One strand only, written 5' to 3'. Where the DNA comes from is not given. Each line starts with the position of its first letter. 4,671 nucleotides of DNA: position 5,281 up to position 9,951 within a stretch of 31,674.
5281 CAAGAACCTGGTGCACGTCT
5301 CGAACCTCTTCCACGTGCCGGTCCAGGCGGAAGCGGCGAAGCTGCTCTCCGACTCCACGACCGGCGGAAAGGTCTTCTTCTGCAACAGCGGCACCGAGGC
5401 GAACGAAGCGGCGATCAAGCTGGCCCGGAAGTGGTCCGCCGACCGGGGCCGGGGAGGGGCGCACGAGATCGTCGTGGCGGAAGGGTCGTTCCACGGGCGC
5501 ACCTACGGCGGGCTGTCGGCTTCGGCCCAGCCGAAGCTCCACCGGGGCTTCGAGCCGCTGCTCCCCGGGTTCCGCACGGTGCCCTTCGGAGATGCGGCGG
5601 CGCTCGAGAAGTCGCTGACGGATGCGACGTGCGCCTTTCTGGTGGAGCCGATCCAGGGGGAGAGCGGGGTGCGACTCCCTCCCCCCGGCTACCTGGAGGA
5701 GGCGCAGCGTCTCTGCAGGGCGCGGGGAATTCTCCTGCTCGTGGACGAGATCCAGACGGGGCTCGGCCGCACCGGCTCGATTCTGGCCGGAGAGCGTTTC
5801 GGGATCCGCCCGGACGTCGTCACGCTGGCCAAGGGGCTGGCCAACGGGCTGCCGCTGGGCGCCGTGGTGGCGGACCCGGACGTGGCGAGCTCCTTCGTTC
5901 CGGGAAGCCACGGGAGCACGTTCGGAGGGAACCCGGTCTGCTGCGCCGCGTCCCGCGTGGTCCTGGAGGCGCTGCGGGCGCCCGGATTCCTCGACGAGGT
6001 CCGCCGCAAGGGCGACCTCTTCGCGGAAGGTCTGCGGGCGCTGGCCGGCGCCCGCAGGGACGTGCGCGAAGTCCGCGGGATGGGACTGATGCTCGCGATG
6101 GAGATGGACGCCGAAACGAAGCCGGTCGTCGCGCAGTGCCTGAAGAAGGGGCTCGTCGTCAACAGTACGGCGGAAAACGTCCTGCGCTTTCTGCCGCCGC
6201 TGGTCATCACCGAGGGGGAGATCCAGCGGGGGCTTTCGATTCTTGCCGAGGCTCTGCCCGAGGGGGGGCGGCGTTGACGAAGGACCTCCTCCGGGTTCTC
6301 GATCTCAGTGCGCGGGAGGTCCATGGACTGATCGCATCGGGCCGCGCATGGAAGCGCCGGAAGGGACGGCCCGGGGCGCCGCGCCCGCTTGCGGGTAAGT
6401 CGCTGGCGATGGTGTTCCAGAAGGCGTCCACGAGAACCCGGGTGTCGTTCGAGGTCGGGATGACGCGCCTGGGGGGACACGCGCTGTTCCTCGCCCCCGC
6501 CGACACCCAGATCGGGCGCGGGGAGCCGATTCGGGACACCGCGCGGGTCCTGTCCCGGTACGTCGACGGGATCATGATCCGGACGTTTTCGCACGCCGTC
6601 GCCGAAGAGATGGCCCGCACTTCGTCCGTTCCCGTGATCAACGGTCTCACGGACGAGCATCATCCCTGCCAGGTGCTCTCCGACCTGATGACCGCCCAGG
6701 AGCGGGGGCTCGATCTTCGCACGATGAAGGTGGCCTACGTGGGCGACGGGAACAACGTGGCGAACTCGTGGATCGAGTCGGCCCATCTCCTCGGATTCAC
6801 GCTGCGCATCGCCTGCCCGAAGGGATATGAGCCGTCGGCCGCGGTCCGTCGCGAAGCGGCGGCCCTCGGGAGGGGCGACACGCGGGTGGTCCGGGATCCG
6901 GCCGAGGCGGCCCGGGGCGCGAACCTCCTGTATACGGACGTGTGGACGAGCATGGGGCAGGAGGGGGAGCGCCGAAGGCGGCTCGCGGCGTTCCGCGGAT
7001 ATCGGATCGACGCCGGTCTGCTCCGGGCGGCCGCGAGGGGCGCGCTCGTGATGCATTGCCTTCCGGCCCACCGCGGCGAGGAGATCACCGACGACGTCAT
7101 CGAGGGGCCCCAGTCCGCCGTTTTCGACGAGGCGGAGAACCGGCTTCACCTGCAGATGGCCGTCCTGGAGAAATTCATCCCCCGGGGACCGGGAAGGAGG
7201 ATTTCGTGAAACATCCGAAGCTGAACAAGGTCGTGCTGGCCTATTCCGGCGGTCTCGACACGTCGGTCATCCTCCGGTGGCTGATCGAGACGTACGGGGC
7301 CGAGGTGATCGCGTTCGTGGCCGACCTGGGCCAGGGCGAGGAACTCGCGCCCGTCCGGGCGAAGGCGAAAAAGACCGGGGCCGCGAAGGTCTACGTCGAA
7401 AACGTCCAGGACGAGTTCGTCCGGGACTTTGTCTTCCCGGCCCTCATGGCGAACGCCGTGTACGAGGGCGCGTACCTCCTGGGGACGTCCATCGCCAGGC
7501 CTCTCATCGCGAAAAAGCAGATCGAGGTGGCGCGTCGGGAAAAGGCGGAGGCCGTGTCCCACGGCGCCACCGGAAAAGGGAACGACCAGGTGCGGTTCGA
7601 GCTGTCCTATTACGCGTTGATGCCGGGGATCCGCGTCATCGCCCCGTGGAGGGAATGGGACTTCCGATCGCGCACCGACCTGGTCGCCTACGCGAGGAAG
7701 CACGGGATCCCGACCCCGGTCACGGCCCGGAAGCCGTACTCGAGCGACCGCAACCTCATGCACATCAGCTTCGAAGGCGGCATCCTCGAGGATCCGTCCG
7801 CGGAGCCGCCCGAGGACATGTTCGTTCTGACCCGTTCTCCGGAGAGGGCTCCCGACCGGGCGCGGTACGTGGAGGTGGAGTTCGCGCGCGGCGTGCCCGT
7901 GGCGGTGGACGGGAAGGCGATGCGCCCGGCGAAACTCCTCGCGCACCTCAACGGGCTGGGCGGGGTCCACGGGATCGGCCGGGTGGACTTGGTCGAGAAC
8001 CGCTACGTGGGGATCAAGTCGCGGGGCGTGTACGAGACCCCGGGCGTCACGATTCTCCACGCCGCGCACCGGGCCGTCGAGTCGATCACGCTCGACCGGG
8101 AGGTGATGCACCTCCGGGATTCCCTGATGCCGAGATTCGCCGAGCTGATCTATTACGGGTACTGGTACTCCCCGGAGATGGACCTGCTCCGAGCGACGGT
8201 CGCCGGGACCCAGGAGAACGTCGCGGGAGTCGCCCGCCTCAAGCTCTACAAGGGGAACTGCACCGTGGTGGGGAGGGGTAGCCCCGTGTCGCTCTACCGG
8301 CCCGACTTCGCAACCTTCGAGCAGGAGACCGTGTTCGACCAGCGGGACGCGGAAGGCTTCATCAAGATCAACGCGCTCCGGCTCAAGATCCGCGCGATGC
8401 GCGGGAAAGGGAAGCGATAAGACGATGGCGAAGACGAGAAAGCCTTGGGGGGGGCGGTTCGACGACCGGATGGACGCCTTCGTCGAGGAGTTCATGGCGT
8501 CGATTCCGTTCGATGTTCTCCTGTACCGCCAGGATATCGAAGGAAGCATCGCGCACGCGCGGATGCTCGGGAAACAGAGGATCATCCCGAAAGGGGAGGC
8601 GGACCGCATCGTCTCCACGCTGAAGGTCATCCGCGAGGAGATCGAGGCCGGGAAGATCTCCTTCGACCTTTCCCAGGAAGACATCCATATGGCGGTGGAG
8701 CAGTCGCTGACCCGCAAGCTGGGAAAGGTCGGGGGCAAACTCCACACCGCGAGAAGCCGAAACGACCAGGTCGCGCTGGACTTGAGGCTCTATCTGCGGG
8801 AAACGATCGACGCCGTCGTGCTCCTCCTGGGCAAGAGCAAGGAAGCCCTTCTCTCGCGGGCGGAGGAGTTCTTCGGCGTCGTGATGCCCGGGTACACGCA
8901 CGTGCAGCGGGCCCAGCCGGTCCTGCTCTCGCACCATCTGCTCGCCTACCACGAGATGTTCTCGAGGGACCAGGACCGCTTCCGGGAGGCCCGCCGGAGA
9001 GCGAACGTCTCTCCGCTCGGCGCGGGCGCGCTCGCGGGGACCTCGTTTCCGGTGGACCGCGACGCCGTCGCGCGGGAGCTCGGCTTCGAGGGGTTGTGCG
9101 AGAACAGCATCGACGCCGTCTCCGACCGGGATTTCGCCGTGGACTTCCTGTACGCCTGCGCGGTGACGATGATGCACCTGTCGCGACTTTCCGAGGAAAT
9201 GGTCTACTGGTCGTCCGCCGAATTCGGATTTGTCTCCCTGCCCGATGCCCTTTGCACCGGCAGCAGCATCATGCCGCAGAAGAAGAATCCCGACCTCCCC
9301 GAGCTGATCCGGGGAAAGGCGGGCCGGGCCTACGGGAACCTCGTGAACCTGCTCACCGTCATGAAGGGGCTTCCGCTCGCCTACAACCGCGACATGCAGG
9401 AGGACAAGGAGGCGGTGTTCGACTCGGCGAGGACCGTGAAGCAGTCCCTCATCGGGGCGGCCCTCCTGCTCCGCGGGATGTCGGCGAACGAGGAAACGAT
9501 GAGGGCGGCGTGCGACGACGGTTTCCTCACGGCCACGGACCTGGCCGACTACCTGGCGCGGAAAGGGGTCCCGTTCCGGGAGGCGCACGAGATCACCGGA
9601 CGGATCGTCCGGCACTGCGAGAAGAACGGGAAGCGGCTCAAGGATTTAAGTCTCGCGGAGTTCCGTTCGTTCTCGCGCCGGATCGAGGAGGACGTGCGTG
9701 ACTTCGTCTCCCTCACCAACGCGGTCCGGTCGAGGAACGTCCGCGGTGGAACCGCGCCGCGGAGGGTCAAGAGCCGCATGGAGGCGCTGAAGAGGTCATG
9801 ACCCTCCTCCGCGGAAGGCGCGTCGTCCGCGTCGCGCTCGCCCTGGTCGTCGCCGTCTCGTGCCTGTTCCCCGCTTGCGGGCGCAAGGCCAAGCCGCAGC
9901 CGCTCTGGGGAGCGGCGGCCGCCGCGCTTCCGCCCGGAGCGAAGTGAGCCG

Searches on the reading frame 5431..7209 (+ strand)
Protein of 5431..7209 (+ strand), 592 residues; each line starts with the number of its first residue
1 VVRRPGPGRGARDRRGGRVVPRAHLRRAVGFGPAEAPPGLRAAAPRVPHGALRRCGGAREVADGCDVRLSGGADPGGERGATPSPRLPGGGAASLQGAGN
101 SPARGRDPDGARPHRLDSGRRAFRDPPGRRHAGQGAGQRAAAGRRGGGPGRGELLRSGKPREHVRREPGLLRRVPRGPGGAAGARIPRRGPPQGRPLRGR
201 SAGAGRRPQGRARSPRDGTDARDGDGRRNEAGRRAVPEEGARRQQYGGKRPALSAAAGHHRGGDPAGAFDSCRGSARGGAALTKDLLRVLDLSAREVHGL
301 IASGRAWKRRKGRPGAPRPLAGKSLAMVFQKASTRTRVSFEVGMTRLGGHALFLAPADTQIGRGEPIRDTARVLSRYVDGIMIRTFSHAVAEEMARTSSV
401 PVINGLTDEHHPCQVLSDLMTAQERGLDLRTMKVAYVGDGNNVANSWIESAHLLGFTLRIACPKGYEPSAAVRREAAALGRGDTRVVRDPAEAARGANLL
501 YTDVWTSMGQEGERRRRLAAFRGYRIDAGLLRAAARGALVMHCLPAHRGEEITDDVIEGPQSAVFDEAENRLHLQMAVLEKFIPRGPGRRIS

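Call 60: search_protein_families(library=pfam, proteins=[window:5431-7209:+], max_evalue=0.000001)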
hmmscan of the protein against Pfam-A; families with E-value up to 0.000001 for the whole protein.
window:5431-7209:+ (592 aa): 2 families
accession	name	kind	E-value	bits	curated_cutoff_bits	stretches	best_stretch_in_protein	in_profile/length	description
PF00185.30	OTCace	-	9.7e-52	175.6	29.4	1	432-580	3-155/157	Aspartate/ornithine carbamoyltransferase, Asp/Orn binding domain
PF02729.26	OTCace_N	-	4.6e-48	163.5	29.9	1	284-424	1-148/148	Aspartate/ornithine carbamoyltransferase, carbamoyl-P binding domain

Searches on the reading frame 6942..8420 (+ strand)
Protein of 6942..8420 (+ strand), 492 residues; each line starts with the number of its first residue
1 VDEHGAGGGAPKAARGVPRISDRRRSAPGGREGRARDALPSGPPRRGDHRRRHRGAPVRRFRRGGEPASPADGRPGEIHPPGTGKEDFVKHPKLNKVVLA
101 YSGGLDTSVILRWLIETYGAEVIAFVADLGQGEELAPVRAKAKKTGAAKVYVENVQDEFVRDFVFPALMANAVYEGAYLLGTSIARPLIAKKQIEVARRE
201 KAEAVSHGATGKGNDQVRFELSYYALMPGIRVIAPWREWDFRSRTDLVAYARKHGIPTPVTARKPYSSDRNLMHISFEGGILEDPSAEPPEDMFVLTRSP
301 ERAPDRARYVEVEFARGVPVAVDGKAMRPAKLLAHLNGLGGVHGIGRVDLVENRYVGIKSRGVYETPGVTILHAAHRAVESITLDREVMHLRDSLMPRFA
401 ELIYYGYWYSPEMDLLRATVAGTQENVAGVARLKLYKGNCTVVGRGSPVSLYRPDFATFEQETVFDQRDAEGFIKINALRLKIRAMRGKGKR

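Call 60: search_protein_families(library=pfam, proteins=[window:6942-8420:+], max_evalue=0.000001)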
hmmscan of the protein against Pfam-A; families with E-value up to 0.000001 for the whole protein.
window:6942-8420:+ (492 aa): 2 families
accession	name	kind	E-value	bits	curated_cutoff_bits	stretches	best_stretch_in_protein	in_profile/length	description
PF20979.2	Arginosuc_syn_C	-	9.7e-83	277.5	27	1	266-483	1-218/219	Arginosuccinate synthase C-terminal domain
PF00764.25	Arginosuc_synth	-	2.4e-66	223.2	27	1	96-257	1-162/162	Arginosuccinate synthase N-terminal HUP domain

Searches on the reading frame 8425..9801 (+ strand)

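Call 61: search_protein_families(library=pfam, proteins=[window:8425-9801:+, window:8445-9701:+], max_evalue=0.000001)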
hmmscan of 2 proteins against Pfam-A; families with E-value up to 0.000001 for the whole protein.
window:8425-9801:+ (458 aa): 2 families
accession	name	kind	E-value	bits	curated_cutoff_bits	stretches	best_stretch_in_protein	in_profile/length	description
PF00206.25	Lyase_1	-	2.4e-75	254.3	27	1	10-304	1-312/312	Lyase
PF14698.11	ASL_C2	-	4.3e-29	101.2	27.3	1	367-434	1-68/69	Argininosuccinate lyase C-terminal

window:8445-9701:+ (418 aa): 0 families
